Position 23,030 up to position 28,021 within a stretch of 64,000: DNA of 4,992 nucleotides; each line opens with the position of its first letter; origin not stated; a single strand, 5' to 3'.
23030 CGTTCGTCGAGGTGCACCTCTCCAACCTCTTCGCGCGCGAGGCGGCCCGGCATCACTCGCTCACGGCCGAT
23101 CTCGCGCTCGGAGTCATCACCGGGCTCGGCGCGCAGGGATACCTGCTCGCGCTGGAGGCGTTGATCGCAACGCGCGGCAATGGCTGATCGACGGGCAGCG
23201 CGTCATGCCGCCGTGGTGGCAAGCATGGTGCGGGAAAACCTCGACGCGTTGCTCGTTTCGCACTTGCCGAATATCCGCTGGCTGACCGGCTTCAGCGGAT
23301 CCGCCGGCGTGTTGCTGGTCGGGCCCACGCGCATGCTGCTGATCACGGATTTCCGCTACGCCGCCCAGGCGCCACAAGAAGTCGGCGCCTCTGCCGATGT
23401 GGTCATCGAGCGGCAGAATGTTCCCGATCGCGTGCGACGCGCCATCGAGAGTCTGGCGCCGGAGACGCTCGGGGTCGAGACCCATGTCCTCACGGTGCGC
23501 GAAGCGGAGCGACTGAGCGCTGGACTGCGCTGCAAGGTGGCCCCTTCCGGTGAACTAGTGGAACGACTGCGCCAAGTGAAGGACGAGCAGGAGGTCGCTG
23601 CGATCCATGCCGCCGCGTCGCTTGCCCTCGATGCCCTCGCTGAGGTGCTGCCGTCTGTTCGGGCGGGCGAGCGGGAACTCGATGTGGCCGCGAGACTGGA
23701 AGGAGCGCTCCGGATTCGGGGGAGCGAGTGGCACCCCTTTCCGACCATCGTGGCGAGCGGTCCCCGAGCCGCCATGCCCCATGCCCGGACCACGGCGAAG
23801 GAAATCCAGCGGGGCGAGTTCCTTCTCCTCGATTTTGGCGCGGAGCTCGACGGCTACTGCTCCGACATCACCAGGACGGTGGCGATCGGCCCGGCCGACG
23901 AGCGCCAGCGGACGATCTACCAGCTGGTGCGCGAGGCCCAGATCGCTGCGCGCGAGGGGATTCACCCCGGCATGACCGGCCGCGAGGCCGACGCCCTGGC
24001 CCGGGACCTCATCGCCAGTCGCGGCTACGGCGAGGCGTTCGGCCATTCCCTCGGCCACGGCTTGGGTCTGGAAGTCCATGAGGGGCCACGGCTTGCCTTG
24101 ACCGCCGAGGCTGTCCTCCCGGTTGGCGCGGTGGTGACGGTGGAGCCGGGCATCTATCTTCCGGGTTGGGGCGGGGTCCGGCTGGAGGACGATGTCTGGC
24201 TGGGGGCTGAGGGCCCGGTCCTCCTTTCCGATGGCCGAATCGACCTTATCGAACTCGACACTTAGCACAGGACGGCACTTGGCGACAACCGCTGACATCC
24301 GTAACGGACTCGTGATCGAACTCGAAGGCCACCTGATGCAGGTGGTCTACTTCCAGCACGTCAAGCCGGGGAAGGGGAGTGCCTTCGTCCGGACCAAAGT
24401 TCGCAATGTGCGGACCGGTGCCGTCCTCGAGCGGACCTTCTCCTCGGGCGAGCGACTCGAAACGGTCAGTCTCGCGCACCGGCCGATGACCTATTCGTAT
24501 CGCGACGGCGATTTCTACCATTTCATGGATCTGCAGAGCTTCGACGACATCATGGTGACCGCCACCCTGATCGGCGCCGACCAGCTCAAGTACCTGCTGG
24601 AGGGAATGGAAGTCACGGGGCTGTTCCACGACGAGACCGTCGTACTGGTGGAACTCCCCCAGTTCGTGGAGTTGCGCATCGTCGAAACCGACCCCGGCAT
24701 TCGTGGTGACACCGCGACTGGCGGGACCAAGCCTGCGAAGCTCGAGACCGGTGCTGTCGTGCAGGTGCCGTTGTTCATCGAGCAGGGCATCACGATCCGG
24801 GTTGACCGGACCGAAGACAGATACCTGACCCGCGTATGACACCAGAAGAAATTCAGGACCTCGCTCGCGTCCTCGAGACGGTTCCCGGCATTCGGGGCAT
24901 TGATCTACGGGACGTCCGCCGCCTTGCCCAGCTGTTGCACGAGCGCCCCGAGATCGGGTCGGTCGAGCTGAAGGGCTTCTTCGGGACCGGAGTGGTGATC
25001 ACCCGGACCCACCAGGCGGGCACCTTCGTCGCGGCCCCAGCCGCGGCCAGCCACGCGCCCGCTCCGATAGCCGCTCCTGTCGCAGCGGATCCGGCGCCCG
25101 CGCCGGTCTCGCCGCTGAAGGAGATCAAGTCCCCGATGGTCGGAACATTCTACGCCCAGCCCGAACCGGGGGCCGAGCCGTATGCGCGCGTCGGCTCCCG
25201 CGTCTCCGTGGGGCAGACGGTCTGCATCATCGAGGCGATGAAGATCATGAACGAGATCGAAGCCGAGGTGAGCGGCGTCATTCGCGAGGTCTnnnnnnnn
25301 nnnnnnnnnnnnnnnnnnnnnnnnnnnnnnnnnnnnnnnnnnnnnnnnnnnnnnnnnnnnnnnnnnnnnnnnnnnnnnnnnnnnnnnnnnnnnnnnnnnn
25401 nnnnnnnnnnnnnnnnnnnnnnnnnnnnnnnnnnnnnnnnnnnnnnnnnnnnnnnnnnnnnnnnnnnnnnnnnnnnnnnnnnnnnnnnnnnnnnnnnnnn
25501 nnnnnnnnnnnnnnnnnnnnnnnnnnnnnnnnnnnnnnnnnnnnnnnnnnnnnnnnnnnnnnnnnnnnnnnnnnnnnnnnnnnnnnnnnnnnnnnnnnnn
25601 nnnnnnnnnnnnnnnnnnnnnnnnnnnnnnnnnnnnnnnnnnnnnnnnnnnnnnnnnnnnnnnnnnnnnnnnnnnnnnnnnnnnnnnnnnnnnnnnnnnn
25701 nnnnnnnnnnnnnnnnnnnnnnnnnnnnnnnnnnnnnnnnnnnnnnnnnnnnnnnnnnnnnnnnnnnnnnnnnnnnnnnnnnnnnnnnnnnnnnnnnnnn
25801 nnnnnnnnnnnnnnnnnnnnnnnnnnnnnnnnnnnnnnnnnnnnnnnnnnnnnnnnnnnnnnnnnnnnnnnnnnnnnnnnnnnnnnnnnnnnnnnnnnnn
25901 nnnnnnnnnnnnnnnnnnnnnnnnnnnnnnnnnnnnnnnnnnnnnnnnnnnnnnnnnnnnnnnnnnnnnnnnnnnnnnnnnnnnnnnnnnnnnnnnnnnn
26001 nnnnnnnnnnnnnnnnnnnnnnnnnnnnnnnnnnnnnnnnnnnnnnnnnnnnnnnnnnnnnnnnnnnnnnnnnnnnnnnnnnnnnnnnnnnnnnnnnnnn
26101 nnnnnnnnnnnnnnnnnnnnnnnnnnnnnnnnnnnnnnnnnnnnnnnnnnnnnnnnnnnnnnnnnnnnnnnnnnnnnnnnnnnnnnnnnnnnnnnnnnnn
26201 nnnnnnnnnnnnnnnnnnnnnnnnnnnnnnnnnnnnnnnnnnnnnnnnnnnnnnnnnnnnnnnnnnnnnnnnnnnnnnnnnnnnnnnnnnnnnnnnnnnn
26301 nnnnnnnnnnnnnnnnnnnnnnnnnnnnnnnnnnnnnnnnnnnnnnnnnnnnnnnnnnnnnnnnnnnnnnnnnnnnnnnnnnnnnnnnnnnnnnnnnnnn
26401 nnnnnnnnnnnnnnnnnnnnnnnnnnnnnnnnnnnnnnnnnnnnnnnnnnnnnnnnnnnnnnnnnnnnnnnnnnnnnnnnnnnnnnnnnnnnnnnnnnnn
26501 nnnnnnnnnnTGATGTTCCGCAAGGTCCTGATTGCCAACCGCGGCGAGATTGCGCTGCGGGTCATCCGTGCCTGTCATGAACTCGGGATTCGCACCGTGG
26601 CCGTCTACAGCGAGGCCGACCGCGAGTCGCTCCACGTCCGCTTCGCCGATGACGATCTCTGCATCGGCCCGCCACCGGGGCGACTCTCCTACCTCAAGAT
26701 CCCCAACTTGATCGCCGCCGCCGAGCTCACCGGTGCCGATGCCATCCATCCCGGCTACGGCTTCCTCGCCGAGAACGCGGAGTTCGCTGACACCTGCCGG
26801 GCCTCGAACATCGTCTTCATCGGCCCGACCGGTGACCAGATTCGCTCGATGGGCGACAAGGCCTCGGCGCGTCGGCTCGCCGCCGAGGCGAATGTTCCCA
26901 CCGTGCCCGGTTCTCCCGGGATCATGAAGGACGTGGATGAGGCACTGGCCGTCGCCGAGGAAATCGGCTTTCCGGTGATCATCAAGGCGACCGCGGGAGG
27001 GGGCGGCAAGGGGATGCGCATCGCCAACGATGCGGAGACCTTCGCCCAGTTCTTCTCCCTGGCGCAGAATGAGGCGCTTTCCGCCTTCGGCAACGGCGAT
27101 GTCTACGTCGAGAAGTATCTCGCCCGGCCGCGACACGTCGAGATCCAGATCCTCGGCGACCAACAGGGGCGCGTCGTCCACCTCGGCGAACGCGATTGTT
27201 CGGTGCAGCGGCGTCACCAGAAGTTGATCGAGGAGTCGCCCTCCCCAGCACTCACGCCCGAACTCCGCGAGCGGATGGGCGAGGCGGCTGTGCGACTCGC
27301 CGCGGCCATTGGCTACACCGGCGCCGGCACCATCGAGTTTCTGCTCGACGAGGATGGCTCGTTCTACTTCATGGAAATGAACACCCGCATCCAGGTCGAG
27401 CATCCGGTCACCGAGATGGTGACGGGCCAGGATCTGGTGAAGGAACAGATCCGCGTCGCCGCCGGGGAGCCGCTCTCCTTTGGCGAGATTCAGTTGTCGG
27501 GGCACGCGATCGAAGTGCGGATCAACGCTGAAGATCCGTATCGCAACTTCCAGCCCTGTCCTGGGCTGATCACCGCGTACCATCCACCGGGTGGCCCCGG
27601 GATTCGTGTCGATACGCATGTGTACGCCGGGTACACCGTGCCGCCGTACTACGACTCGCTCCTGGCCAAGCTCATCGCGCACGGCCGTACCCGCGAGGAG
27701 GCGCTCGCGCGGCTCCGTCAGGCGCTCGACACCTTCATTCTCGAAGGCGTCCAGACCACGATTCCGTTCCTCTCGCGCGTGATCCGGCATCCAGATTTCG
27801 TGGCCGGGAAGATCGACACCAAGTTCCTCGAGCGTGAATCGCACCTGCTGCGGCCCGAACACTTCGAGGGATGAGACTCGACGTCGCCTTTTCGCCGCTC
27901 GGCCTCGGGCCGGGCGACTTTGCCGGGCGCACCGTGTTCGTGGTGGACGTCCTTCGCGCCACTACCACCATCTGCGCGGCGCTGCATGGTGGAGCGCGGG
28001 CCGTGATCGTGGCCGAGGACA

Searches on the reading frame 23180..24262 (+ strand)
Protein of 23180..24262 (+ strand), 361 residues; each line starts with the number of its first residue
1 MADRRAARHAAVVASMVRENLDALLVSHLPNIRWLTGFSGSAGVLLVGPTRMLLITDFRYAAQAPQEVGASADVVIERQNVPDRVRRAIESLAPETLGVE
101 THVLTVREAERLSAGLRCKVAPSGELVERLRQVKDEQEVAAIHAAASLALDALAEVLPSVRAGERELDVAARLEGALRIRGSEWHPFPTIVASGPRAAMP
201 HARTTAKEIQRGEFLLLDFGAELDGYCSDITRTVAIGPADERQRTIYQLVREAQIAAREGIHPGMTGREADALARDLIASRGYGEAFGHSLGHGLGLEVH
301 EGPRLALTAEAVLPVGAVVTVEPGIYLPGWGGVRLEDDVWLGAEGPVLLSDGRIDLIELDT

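Call 60: search_protein_families(library=pfam, proteins=[window:23180-24262:+], max_evalue=0.01)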
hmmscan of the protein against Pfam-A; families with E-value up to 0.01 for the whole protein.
window:23180-24262:+ (361 aa): 2 families
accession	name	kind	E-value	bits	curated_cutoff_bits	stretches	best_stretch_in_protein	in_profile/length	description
PF00557.29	Peptidase_M24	-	1.4e-64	218.1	23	1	141-340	2-205/208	Metallopeptidase family M24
PF01321.24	Creatinase_N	-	2.8e-23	83.3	22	1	8-133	1-128/128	Creatinase/Prolidase N-terminal domain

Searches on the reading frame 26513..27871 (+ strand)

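Call 60: search_protein_families(library=pfam, proteins=[window:26513-27871:+], max_evalue=0.01)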
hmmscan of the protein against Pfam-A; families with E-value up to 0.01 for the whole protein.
window:26513-27871:+ (453 aa): 9 families
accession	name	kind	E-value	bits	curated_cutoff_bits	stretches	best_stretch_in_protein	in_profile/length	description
PF02786.22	CPSase_L_D2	-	1.3e-83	280.2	19.8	1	115-322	1-209/211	Carbamoyl-phosphate synthase L chain, ATP binding domain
PF00289.28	Biotin_carb_N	-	1.4e-45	154.7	25.5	1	1-109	1-109/110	Biotin carboxylase, N-terminal domain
PF02785.25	Biotin_carb_C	-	1.9e-43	147.4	32.4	1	334-441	1-108/108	Biotin carboxylase C-terminal domain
PF07478.18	Dala_Dala_lig_C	-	6.1e-12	45.9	24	1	144-291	28-174/204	D-ala D-ala ligase C-terminus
PF02222.28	ATP-grasp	-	3.8e-10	40.1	27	1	138-292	16-162/179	ATP-grasp domain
PF08443.16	RimK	-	2.9e-05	24.2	21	1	115-313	3-185/188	RimK-like ATP-grasp domain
PF02655.19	ATP-grasp_3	-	0.00067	20.2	23.2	1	149-294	28-158/160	ATP-grasp domain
PF01071.24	GARS_A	-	0.00076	19.8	27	1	114-204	1-90/194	Phosphoribosylglycinamide synthetase, ATP-grasp (A) domain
PF13549.11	ATP-grasp_5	-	0.0024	17.7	27.6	1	114-160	10-54/221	ATP-grasp domain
